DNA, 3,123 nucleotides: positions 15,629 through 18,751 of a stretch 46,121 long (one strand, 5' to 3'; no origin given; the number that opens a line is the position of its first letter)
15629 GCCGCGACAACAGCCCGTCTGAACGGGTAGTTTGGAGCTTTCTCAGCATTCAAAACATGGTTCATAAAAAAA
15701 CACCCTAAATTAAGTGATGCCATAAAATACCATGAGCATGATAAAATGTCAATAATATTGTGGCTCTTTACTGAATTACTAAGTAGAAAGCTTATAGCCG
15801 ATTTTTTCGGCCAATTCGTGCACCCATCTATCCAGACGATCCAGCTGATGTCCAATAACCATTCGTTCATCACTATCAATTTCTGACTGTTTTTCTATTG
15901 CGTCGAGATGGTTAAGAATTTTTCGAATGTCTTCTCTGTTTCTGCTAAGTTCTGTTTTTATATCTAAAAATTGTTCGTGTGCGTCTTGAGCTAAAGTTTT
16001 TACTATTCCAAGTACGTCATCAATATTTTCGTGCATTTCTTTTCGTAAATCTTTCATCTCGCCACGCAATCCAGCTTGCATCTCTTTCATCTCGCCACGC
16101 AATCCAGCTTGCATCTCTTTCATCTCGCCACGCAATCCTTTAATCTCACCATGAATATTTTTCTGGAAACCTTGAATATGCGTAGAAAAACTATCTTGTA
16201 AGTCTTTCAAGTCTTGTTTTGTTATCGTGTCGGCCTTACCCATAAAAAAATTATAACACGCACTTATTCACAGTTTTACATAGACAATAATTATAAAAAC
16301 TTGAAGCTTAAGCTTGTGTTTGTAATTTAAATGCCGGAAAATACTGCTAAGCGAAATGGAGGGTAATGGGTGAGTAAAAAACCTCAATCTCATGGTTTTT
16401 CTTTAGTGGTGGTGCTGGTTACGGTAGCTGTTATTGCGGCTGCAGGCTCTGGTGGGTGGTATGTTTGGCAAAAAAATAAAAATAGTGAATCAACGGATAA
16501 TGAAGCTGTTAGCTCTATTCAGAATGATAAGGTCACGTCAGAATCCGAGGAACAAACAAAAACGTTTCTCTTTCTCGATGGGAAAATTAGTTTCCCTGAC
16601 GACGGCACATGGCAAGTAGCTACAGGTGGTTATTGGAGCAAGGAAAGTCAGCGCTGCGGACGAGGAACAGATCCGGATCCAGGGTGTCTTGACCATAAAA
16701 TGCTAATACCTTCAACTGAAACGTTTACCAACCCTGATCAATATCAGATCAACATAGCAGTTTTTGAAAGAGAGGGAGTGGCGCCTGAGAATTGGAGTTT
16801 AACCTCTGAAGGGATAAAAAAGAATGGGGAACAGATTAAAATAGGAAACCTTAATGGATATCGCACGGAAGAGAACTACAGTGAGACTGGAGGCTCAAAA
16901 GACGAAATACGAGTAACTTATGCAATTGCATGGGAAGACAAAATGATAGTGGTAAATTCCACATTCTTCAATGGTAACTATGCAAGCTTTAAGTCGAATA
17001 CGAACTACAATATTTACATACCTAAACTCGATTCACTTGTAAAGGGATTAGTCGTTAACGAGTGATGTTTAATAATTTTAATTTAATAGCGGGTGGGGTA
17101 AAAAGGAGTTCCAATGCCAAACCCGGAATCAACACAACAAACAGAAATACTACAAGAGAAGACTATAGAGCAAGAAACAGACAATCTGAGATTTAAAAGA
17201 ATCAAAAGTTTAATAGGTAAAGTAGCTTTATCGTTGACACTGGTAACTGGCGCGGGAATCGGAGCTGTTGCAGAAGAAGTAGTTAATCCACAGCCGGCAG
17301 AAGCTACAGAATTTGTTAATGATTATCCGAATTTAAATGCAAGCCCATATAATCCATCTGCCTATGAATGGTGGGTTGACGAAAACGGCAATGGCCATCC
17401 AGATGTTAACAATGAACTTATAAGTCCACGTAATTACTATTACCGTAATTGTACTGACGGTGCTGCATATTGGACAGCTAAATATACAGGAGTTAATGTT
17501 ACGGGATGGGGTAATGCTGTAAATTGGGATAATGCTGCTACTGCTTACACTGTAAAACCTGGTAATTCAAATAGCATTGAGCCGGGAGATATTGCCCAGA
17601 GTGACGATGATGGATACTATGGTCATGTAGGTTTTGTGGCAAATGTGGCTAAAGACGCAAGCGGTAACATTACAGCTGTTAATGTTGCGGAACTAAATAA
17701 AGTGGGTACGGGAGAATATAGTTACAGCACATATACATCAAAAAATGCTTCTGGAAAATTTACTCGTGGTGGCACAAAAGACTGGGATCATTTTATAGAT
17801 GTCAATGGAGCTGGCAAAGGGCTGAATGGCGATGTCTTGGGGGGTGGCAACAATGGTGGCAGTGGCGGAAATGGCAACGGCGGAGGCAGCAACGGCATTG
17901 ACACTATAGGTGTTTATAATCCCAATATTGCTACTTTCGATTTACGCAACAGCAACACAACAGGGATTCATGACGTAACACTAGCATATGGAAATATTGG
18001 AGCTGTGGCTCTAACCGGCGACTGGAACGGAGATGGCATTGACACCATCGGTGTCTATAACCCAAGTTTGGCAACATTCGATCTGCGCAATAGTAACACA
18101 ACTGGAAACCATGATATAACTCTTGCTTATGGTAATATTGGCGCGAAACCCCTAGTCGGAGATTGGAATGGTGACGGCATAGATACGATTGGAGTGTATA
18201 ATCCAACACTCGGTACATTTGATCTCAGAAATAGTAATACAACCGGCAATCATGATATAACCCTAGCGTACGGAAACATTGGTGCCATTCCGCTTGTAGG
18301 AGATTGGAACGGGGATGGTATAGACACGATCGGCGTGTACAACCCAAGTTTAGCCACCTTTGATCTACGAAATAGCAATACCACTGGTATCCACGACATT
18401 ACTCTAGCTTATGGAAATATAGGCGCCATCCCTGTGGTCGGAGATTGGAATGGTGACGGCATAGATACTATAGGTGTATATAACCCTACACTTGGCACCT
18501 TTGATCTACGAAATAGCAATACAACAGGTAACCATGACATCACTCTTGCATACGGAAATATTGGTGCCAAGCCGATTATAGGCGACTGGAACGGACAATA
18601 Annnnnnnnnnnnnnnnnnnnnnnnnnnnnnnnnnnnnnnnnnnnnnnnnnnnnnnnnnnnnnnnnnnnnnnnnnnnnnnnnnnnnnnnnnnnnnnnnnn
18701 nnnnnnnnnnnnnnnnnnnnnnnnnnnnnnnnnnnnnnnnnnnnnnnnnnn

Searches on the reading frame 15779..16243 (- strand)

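Call 77: search_protein_families(library=pfam, proteins=[window:15779-16243:-], max_evalue=0.001)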
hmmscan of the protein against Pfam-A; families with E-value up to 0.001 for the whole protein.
window:15779-16243:- (154 aa): 4 families
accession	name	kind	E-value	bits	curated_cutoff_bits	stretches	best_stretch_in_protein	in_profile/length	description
PF01442.23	Apolipoprotein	-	2.4e-08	34.4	90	1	9-91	43-129/190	Apolipoprotein A1/A4/E domain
PF01017.26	STAT_alpha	-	1.2e-05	25.8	27.5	1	10-88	19-89/167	STAT transcription factor, coiled-coil domain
PF07889.17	DUF1664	-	8.6e-05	23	34.6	1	7-84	34-109/124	Protein of unknown function (DUF1664)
PF06818.20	Fez1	-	0.00077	20.4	34.4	0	9-147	16-144/199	Fez1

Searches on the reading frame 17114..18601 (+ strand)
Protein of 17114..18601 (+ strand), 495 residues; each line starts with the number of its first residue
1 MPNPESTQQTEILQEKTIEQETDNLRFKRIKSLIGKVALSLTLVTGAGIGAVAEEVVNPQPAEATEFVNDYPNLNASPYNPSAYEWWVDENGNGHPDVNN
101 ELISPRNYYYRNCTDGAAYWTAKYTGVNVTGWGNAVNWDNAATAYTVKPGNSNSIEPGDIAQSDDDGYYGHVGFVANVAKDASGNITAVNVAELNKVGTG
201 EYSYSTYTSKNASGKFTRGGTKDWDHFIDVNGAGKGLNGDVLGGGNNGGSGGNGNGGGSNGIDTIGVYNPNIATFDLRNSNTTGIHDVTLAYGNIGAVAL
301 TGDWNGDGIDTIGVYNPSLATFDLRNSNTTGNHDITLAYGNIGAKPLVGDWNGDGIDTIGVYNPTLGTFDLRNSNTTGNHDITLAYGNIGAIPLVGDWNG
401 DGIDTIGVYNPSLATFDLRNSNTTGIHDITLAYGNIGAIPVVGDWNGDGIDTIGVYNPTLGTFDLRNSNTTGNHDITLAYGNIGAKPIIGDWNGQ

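Call 77: search_protein_families(library=pfam, proteins=[window:17114-18601:+], max_evalue=0.001)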
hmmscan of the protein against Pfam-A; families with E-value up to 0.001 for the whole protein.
window:17114-18601:+ (495 aa): 3 families
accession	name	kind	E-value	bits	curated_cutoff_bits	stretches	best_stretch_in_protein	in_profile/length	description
PF05257.22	CHAP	-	1.7e-12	48.1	26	1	106-188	4-77/81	CHAP domain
PF00886.24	Ribosomal_S16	-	3.5e-08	33.7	27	0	305-321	22-37/62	Ribosomal protein S16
PF14231.11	GXWXG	-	0.00017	22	25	0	345-359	12-26/59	GXWXG protein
